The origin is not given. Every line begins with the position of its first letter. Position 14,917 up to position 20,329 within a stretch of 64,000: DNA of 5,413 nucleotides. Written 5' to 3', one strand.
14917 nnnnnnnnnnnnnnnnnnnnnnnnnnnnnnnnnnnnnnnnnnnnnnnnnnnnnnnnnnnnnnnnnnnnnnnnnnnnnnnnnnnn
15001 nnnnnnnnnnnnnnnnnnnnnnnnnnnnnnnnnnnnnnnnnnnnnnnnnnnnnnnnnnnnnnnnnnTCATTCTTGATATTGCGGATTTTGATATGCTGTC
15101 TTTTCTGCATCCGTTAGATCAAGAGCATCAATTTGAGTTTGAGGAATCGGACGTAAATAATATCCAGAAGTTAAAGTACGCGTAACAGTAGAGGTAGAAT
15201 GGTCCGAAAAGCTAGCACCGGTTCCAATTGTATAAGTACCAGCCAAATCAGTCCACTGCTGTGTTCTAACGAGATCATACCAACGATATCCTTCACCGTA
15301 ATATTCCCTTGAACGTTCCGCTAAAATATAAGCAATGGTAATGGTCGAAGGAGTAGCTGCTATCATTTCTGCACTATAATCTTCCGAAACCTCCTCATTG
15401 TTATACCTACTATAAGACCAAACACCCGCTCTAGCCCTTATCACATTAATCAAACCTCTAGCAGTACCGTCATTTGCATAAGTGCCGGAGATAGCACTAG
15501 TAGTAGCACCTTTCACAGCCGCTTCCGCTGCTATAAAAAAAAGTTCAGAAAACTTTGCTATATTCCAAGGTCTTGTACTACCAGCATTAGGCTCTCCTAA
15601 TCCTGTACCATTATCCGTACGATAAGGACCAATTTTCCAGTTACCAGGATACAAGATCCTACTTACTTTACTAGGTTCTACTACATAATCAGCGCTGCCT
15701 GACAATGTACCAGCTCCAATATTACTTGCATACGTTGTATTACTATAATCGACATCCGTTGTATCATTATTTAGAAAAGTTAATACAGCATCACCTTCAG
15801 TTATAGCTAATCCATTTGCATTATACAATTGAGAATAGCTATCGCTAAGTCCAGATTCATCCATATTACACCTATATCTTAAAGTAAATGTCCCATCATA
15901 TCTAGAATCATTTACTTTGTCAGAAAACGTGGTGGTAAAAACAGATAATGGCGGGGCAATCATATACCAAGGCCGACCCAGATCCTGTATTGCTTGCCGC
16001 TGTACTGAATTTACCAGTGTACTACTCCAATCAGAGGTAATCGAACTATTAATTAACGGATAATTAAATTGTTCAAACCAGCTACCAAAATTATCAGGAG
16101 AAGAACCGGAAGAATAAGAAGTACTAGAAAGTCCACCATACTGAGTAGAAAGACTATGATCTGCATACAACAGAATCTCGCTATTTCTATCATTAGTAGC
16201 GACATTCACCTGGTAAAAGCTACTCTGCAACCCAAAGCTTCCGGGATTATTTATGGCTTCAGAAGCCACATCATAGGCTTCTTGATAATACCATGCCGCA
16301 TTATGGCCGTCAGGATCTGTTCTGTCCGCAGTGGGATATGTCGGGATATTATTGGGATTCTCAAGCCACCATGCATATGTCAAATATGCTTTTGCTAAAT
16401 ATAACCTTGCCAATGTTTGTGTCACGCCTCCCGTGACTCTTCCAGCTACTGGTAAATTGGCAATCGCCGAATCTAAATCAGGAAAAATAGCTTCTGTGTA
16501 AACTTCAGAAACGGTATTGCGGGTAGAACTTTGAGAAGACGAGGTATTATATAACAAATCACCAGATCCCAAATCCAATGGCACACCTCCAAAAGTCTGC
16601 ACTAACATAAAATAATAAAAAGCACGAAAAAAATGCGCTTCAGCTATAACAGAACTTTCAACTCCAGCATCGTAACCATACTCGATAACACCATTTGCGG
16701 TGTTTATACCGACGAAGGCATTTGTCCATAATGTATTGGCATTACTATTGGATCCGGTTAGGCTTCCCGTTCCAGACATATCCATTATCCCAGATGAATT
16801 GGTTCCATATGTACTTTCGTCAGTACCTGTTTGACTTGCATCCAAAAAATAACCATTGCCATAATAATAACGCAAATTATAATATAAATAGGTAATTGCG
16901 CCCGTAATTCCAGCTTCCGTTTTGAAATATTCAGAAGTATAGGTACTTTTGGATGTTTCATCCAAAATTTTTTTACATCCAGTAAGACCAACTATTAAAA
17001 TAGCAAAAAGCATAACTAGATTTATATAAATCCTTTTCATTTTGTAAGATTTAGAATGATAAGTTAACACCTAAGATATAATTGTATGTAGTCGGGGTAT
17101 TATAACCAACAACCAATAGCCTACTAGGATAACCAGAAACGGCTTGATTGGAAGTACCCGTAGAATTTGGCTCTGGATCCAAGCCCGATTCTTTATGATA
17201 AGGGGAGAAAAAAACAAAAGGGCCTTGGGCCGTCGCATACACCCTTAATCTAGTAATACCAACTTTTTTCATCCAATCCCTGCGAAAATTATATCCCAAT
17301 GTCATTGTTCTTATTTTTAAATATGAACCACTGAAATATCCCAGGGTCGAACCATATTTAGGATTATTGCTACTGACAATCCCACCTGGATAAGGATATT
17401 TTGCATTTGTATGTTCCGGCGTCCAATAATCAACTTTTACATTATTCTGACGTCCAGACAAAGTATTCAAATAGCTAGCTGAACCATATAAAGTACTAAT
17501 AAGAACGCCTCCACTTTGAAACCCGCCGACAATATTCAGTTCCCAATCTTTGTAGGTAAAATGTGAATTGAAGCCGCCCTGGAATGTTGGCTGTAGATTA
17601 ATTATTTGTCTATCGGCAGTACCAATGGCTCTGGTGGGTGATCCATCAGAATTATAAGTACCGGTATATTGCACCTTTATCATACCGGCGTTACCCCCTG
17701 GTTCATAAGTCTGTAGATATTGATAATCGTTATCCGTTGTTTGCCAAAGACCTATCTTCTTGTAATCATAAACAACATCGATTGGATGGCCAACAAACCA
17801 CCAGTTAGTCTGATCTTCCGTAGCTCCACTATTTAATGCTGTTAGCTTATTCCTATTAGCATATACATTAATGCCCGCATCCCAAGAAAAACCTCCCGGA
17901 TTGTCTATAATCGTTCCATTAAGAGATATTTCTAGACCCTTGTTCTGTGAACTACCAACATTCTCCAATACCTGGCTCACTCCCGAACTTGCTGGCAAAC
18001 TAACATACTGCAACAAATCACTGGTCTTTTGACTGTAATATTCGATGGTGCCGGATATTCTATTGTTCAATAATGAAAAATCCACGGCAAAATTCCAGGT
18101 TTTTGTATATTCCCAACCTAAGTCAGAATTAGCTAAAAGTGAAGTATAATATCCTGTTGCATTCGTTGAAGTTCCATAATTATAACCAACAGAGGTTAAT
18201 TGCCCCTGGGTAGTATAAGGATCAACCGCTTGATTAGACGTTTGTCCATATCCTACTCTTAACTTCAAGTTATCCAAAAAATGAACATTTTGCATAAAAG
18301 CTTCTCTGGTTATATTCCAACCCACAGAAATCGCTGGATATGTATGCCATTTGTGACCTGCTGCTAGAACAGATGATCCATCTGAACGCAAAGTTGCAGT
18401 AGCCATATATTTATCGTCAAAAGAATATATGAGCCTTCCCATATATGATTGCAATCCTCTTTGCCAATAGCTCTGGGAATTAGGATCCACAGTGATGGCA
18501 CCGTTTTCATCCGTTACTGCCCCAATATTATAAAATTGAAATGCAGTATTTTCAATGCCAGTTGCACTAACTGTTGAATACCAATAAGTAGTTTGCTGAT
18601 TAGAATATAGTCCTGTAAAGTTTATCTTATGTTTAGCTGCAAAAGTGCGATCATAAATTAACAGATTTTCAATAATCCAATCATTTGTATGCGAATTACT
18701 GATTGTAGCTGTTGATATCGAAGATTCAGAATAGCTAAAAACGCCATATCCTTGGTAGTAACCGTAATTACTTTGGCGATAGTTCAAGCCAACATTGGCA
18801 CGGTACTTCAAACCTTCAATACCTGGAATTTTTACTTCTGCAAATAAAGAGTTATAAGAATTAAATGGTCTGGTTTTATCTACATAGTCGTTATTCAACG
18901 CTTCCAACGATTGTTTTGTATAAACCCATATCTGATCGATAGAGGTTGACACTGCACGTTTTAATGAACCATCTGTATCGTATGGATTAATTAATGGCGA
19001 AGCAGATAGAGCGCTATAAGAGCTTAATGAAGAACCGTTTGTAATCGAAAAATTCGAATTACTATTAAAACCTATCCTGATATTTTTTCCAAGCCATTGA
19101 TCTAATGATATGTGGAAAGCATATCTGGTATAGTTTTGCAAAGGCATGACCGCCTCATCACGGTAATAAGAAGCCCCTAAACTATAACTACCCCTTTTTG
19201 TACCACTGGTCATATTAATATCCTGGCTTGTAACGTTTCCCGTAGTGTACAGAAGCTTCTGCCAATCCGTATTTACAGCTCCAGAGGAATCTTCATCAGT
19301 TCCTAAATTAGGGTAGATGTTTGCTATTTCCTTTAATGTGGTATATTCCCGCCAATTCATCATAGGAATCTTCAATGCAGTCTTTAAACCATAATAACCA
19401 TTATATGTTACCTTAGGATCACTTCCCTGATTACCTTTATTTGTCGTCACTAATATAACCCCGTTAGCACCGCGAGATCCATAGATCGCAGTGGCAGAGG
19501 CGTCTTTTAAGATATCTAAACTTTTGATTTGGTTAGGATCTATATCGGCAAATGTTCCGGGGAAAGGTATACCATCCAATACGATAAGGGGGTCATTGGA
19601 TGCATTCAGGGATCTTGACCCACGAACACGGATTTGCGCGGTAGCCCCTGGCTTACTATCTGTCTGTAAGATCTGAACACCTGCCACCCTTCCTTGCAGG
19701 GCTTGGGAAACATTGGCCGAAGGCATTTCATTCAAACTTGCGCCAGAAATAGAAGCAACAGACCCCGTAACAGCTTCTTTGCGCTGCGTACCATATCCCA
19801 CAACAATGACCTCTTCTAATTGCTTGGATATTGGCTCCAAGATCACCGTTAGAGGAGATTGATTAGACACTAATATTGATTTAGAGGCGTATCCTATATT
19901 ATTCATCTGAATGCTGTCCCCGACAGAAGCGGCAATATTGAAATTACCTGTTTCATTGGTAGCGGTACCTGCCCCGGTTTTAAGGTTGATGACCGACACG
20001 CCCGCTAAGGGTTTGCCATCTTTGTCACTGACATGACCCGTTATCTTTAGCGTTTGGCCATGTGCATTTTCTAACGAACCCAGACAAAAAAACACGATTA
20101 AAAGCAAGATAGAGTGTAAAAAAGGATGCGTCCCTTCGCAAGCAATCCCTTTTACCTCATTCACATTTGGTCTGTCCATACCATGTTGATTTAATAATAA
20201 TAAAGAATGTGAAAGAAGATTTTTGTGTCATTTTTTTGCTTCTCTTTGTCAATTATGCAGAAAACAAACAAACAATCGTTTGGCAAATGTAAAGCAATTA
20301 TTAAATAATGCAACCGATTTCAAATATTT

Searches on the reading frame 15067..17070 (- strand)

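Call 5: search_protein_families(library=pfam, proteins=[window:15067-17070:-])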
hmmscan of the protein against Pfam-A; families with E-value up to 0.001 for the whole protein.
window:15067-17070:- (667 aa): 2 families
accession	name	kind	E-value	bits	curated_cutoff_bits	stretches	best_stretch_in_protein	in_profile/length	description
PF07980.17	SusD_RagB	-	4.4e-20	72.9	23.1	1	383-665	75-297/297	SusD family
PF14322.12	SusD-like_3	-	3.3e-19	70.3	27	1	36-230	3-191/191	Starch-binding associating with outer membrane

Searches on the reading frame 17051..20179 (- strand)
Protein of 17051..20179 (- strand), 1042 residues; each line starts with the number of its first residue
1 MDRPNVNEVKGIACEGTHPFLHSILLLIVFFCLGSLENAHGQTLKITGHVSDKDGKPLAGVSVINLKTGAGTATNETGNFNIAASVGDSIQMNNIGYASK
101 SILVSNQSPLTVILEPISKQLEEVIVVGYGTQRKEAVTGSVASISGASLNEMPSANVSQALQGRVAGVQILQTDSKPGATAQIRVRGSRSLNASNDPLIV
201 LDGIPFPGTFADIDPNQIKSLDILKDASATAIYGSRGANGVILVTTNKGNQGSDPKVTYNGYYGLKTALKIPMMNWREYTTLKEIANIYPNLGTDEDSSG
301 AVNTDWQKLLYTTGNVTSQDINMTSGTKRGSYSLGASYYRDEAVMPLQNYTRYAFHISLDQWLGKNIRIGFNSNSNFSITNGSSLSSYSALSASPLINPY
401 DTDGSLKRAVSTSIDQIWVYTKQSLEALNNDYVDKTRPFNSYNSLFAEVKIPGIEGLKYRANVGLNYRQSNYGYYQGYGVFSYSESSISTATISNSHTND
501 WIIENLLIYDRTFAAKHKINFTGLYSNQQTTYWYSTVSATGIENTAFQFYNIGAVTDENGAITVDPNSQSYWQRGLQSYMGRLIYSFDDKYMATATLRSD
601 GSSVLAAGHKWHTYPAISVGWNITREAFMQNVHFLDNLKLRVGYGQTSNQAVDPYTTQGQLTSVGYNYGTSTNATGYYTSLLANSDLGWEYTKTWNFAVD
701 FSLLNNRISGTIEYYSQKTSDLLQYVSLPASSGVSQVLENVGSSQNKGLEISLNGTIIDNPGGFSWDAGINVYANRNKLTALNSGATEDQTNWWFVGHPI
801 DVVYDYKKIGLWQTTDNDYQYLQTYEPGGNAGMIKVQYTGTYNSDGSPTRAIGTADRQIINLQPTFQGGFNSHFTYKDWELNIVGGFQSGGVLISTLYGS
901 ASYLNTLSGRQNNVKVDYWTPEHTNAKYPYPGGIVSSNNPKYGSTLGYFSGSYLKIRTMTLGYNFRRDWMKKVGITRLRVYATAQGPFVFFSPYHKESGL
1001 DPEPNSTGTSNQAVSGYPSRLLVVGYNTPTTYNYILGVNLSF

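Call 5: search_protein_families(library=pfam, proteins=[window:17051-20179:-])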
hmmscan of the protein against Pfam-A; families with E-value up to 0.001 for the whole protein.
window:17051-20179:- (1042 aa): 4 families
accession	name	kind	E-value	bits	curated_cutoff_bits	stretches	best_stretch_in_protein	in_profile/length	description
PF07715.20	Plug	-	9.8e-19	68.3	23.9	1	134-241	2-107/107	TonB-dependent Receptor Plug Domain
PF13715.12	CarbopepD_reg_2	-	1.2e-12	48.2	32.2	1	46-126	1-88/88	CarboxypepD_reg-like domain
PF13620.12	CarboxypepD_reg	-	2.5e-07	31.4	32.3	1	46-102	2-64/82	Carboxypeptidase regulatory-like domain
PF25020.1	TTR_TEN1-4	-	0.00064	20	27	0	46-92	9-57/86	Teneurin TTR-like domain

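Call 9: find_related_loci(query=window:17051-20179:-, collection=genome_contigs, flank=10000)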
Query window:17051-20179:- (1042 aa) in genome_contigs; peptide patterns used: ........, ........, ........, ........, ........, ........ (x = any residue, [..] = any of these).
37 stretches matched a pattern; 19 encode a relative of the query (tblastn E <= 1e-3); 19 distinct loci.
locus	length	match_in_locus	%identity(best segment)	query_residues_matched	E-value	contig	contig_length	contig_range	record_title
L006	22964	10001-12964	56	46-1042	0e+0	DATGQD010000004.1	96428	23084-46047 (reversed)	MAG TPA_asm: Cyclobacteriaceae bacterium isolate SMAG_U10414 k141_905010, whole genome shotgun sequence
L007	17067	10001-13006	53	46-1042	0e+0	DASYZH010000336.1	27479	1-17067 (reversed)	MAG TPA_asm: Puia sp. isolate SMAG_U6357 k141_1002653, whole genome shotgun sequence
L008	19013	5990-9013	55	24-1042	0e+0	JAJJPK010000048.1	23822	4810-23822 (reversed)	MAG: Cyclobacteriaceae bacterium isolate B3 NODE_169_length_23822_cov_5.019312, whole genome shotgun sequence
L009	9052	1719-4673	33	39-992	5e-144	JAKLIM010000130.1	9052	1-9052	MAG: Bacteroidetes bacterium isolate RA.bin87 RA.bin87_130, whole genome shotgun sequence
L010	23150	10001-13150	30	36-1042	8e-106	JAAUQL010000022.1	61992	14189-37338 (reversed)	MAG: Cyclobacteriaceae bacterium isolate RM1_1_3 NODE_143_length_61992_cov_5.961675, whole genome shotgun sequence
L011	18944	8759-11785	28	21-1042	2e-101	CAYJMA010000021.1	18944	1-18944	MAG TPA_asm: uncultured Rikenellaceae bacterium isolate ERP123703_co3_32 genome assembly, contig: NODE_3437_length_18944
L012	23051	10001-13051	28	24-1003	1e-100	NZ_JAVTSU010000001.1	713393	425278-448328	Pedobacter miscanthi strain DE_0302 contig_0001, whole genome shotgun sequence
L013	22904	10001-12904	29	42-1003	1e-100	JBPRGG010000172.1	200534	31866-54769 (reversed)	MAG: Candidatus Cyclobacteriaceae bacterium M3_2C_046 megahit_1365845, whole genome shotgun sequence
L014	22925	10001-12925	28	42-985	9e-100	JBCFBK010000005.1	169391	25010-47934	MAG: Prolixibacteraceae bacterium isolate concoct.bin.21 NODE_91_length_169391_cov_3.169794, whole genome shotgun sequen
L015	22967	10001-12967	27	42-1027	2e-95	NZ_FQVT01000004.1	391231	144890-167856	Salegentibacter echinorum strain DSM 24579, whole genome shotgun sequence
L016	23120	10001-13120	27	27-1042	1e-92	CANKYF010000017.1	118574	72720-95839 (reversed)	uncultured Flavobacteriaceae bacterium isolate 2-872.fasta genome assembly, contig: NODE_17, whole genome shotgun sequen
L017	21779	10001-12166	31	46-782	5e-83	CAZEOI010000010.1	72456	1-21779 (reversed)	MAG TPA_asm: uncultured Sangeribacter sp. isolate ERP125879_co2_35 genome assembly, contig: NODE_99_length_72456_cov_90.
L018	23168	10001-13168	26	46-1042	2e-72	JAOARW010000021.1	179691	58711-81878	MAG: Carboxylicivirga sp. isolate McD6.26 contig_9465, whole genome shotgun sequence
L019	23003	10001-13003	27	39-1003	6e-90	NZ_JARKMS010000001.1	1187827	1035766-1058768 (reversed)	Maribacter huludaoensis strain M208 NODE_1_length_1187827_cov_234.686682, whole genome shotgun sequence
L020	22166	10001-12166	32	46-782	5e-81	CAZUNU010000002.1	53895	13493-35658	MAG TPA_asm: uncultured Sangeribacter sp. isolate SRP199465_co2_534 genome assembly, contig: NODE_1181_length_53895_cov_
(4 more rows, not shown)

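Call 19: find_homologous_proteins(query=window:17051-20179:-, max_evalue=1e-50)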
Query window:17051-20179:- (1042 aa): 7982 proteins with E <= 1e-50 among 8000 candidates; the best 120 are listed.
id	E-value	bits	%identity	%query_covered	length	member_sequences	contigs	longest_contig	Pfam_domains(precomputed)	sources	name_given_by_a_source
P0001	0.0e+0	2362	100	100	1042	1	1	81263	PF13715.13,PF07715.21,PF13620.13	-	-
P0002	0.0e+0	1582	67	98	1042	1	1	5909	PF13715.13,PF07715.21,PF13620.13,PF00593.31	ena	-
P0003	0.0e+0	1576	66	98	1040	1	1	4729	PF13715.13,PF07715.21,PF13620.13,PF00593.31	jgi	jgi:TonB-linked SusC/RagA family outer membrane protein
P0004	0.0e+0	1558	66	100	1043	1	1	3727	PF13715.13,PF07715.21,PF13620.13,PF00593.31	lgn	-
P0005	0.0e+0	1554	64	100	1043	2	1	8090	PF13715.13,PF07715.21,PF13620.13,PF00593.31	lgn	-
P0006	0.0e+0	1552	65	100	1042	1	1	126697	PF13715.13,PF07715.21,PF13620.13,PF00593.31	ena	-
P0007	0.0e+0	1551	67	96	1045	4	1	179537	PF13715.13,PF07715.21,PF13620.13,PF00593.31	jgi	jgi:TonB-linked SusC/RagA family outer membrane protein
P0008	0.0e+0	1540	66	96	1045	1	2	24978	PF13715.13,PF07715.21,PF13620.13,PF00593.31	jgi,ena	-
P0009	0.0e+0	1509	62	98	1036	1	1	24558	PF13715.13,PF07715.21,PF13620.13,PF00593.31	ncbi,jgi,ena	jgi:TonB-linked SusC/RagA family outer membrane protein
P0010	0.0e+0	1507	63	99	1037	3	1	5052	PF13715.13,PF07715.21,PF13620.13,PF00593.31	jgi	-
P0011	0.0e+0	1498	63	98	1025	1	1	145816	PF13715.13,PF07715.21,PF13620.13,PF00593.31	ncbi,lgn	-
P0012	0.0e+0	1460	63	98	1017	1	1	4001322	PF13715.13,PF07715.21,PF13620.13,PF00593.31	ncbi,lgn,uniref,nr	ncbi:SusC/RagA family TonB-linked outer membrane protein [Dinghuibacter silviterrae]|uniref:TonB-lin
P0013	0.0e+0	1448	63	96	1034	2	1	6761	PF13715.13,PF07715.21,PF13620.13,PF00593.31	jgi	jgi:TonB-linked SusC/RagA family outer membrane protein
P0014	0.0e+0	1395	62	96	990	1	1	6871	PF13715.13,PF07715.21,PF13620.13,PF00593.31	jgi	jgi:TonB-linked SusC/RagA family outer membrane protein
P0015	0.0e+0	1378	60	98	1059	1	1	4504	PF13715.13,PF07715.21,PF13620.13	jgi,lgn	jgi:TonB-linked outer membrane protein, SusC/RagA family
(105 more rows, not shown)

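Call 20: find_encoding_contigs(protein=P0007, flank=10000, max_places=2)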
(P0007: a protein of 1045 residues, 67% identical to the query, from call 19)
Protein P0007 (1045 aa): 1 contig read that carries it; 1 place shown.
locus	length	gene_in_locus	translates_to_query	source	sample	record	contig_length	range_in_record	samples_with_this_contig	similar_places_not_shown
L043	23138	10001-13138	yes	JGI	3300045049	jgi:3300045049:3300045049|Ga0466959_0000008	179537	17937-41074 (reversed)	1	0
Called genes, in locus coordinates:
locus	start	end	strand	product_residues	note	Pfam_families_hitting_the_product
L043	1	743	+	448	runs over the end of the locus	-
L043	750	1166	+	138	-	-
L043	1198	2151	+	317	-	-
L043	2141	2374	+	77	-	PF14206:Cys_rich_CPCC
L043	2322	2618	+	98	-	-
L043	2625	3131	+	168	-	PF14412:AHH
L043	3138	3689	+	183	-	PF07791:Imm11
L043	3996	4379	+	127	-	PF19777:DUF6263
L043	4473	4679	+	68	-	-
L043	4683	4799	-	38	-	-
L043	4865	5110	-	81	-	-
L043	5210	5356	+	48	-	-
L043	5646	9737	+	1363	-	PF07494:Reg_prop (faint), PF08450:SGL (faint), PF07495:Y_Y_Y, PF00512:HisKA, PF02518:HATPase_c, PF00072:Response_reg, PF00165:HTH_AraC (weak), PF12833:HTH_18, +1 more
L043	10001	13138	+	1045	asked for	PF13620:CarboxypepD_reg, PF13715:CarbopepD_reg_2, PF07715:Plug, PF00593:TonB_dep_Rec_b-barrel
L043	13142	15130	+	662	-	PF14322:SusD-like_3, PF07980:SusD_RagB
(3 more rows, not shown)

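Call 21: find_encoding_contigs(protein=P0006, flank=10000, max_places=2)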
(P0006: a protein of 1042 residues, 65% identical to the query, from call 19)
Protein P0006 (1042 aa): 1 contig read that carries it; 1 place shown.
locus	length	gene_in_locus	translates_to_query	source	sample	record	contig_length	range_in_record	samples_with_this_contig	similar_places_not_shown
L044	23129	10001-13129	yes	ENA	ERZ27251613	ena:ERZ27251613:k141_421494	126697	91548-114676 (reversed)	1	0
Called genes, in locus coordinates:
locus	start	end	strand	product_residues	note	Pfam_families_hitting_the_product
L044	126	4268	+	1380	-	PF08450:SGL (faint), PF07494:Reg_prop (faint), PF23748:Beta-prop_LRRK2 (faint), PF07495:Y_Y_Y, PF00512:HisKA, PF02518:HATPase_c, PF00072:Response_reg, PF12833:HTH_18, +1 more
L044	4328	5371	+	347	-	PF00356:LacI, PF00532:Peripla_BP_1, PF13407:Peripla_BP_4, PF13377:Peripla_BP_3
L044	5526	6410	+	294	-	PF00532:Peripla_BP_1, PF13407:Peripla_BP_4, PF13377:Peripla_BP_3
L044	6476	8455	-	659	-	PF03629:SASA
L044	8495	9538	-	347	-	PF00356:LacI, PF00532:Peripla_BP_1, PF13407:Peripla_BP_4, PF13377:Peripla_BP_3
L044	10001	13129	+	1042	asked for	PF13620:CarboxypepD_reg (weak), PF13715:CarbopepD_reg_2, PF07715:Plug, PF00593:TonB_dep_Rec_b-barrel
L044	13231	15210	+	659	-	PF14322:SusD-like_3, PF07980:SusD_RagB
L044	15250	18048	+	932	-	PF02837:Glyco_hydro_2_N (weak), PF13364:BetaGal_ABD2 (faint), PF22666:Glyco_hydro_2_N2 (weak), PF00703:Glyco_hydro_2, PF02836:Glyco_hydro_2_C, PF16355:DUF4982, PF09134:Invasin_D3 (weak), PF18565:Glyco_hydro2_C5, +1 more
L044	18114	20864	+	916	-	PF17900:Peptidase_M1_N, PF01433:Peptidase_M1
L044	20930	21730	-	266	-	PF01346:FKBP_N, PF00254:FKBP_C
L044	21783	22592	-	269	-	-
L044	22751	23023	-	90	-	-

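Call 36: find_encoding_contigs(protein=P0012, flank=10000, max_places=1)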
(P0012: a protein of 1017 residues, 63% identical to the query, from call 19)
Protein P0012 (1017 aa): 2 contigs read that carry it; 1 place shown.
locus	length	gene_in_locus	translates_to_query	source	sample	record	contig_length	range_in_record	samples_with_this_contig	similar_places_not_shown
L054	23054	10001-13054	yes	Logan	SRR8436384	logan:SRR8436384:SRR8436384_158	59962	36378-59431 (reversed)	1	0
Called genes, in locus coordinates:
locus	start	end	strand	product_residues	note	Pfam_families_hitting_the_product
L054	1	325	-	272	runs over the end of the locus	PF00106:adh_short, PF08659:KR, PF13460:NAD_binding_10 (weak), PF13561:adh_short_C2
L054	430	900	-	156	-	PF01152:Bac_globin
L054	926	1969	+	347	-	PF00581:Rhodanese, PF26341:AAA_SelU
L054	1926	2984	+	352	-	PF00586:AIRS, PF02769:AIRS_C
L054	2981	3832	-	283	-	PF08123:DOT1, PF13847:Methyltransf_31 (weak)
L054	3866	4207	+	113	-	PF04993:TfoX_N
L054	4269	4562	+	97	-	-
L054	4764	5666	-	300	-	PF12833:HTH_18, PF00165:HTH_AraC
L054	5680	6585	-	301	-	PF01370:Epimerase (weak), PF05368:NmrA, PF13460:NAD_binding_10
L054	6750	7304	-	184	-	PF00027:cNMP_binding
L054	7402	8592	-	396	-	PF23235:WHD_3rd_Lhr (weak), PF06224:AlkZ-like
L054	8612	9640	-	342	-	PF00356:LacI, PF00532:Peripla_BP_1, PF13407:Peripla_BP_4, PF13377:Peripla_BP_3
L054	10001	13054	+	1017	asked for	PF13620:CarboxypepD_reg, PF13715:CarbopepD_reg_2, PF07715:Plug, PF00593:TonB_dep_Rec_b-barrel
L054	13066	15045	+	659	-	PF14322:SusD-like_3, PF07980:SusD_RagB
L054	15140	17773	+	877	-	PF02837:Glyco_hydro_2_N (weak), PF22666:Glyco_hydro_2_N2 (weak), PF00703:Glyco_hydro_2, PF02836:Glyco_hydro_2_C, PF16355:DUF4982, PF18565:Glyco_hydro2_C5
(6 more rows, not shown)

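Call 37: find_encoding_contigs(protein=P0011, flank=10000, max_places=1)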
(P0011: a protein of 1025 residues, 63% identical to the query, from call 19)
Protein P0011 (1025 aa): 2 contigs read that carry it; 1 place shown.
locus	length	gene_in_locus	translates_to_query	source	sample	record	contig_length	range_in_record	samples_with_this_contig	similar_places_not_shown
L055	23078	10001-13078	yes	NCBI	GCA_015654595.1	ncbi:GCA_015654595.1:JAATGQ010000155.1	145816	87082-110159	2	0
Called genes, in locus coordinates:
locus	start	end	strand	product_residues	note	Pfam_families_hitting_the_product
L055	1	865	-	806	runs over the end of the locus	-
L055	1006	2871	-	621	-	PF03629:SASA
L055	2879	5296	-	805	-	PF13347:MFS_2, PF07690:MFS_1, PF04616:Glyco_hydro_43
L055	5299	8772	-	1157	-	PF15979:Glyco_hydro_115, PF17829:GH115_C, PF00331:Glyco_hydro_10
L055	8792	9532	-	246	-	PF00106:adh_short, PF08659:KR, PF23441:SDR, PF13561:adh_short_C2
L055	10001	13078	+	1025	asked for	PF13620:CarboxypepD_reg (weak), PF13715:CarbopepD_reg_2, PF07715:Plug, PF00593:TonB_dep_Rec_b-barrel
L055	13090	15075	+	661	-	PF14322:SusD-like_3, PF12771:SusD-like_2 (faint), PF07980:SusD_RagB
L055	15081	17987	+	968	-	PF02837:Glyco_hydro_2_N (weak), PF22666:Glyco_hydro_2_N2 (weak), PF21467:BetaGal_gal-bd (faint), PF00703:Glyco_hydro_2, PF02836:Glyco_hydro_2_C, PF16355:DUF4982, PF18565:Glyco_hydro2_C5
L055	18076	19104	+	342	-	PF00356:LacI, PF00532:Peripla_BP_1, PF13407:Peripla_BP_4, PF13377:Peripla_BP_3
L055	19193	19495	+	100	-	PF26604:CBU_0592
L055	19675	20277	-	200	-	PF13977:TetR_C_6 (faint), PF18665:TetR_C_37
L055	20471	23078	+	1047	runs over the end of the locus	PF13715:CarbopepD_reg_2, PF07715:Plug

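Call 38: find_encoding_contigs(protein=P0009, flank=10000, max_places=1)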
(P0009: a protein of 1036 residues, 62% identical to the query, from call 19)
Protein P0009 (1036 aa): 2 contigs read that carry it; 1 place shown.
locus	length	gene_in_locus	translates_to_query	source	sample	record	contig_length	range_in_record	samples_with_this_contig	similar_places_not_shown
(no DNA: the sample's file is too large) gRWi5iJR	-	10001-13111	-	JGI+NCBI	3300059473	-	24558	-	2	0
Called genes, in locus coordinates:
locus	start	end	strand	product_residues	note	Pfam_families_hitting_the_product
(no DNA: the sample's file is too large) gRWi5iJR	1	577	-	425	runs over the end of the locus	PF02055:Glyco_hydro_30 (weak), PF02057:Glyco_hydro_59 (weak), PF17189:Glyco_hydro_30C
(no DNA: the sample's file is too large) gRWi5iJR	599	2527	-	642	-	PF03629:SASA, PF02837:Glyco_hydro_2_N (weak), PF21467:BetaGal_gal-bd (weak), PF03629:SASA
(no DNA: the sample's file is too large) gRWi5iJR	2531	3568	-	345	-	PF04616:Glyco_hydro_43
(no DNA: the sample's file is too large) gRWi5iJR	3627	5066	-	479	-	PF07690:MFS_1 (weak), PF13347:MFS_2, PF07690:MFS_1, PF13347:MFS_2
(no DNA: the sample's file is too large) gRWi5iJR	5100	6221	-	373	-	PF00331:Glyco_hydro_10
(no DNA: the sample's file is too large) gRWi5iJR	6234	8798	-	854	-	PF03648:Glyco_hydro_67N (weak), PF15979:Glyco_hydro_115, PF17829:GH115_C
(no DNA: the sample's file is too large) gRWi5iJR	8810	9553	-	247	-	PF00106:adh_short, PF08659:KR, PF23441:SDR, PF13561:adh_short_C2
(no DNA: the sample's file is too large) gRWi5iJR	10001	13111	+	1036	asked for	PF13620:CarboxypepD_reg, PF13715:CarbopepD_reg_2, PF07715:Plug, PF00593:TonB_dep_Rec_b-barrel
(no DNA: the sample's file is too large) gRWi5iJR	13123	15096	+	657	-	PF14322:SusD-like_3, PF07980:SusD_RagB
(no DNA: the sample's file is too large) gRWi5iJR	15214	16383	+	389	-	PF03786:UxuA, PF01261:AP_endonuc_2 (weak)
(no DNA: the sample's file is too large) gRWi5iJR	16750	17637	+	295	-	-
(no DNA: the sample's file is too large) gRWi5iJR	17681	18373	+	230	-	PF01902:Diphthami_syn_2_N, PF28410:Diphthami_syn_2_C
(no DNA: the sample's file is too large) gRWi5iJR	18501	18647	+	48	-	-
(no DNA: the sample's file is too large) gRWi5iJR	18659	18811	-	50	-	?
